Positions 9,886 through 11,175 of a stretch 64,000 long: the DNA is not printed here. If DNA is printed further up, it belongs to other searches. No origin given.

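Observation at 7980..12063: All four hydrolase paralogs replace the canonical leaving-group His with Asn (LND instead of xHD)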

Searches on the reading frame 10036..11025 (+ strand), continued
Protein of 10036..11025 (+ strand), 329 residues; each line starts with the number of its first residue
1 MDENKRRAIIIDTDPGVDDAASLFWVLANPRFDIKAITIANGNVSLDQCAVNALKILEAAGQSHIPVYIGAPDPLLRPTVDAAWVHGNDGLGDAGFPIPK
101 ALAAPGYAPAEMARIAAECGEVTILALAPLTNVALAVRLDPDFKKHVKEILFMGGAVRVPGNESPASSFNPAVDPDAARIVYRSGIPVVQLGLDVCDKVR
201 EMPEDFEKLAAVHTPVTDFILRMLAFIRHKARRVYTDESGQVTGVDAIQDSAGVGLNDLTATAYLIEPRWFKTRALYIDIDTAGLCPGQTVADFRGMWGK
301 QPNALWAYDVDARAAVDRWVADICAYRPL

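Call 57: find_encoding_contigs(protein=P0110, flank=10000, max_places=1)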
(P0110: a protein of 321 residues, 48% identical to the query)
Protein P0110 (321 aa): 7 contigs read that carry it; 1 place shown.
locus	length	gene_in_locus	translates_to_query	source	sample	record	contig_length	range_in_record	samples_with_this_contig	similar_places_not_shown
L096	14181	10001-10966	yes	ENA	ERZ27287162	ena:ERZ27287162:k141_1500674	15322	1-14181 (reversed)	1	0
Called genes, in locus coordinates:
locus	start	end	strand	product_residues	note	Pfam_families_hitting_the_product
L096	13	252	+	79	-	-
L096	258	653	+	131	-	-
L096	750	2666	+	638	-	-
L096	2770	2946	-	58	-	PF04014:MazE_antitoxin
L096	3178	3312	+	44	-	-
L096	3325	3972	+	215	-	PF03328:HpcH_HpaI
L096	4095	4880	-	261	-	PF09339:HTH_IclR, PF01614:IclR_C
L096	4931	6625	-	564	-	PF02776:TPP_enzyme_N, PF00205:TPP_enzyme_M, PF02775:TPP_enzyme_C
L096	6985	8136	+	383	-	PF00209:SNF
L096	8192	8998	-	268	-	PF03437:BtpA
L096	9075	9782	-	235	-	PF00392:GntR, PF07729:FCD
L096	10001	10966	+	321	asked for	PF01156:IU_nuc_hydro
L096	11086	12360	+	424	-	PF09967:DUF2201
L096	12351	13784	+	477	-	PF20030:bpMoxR (weak), PF13401:AAA_22 (weak), PF00004:AAA (weak), PF07728:AAA_5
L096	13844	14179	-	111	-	?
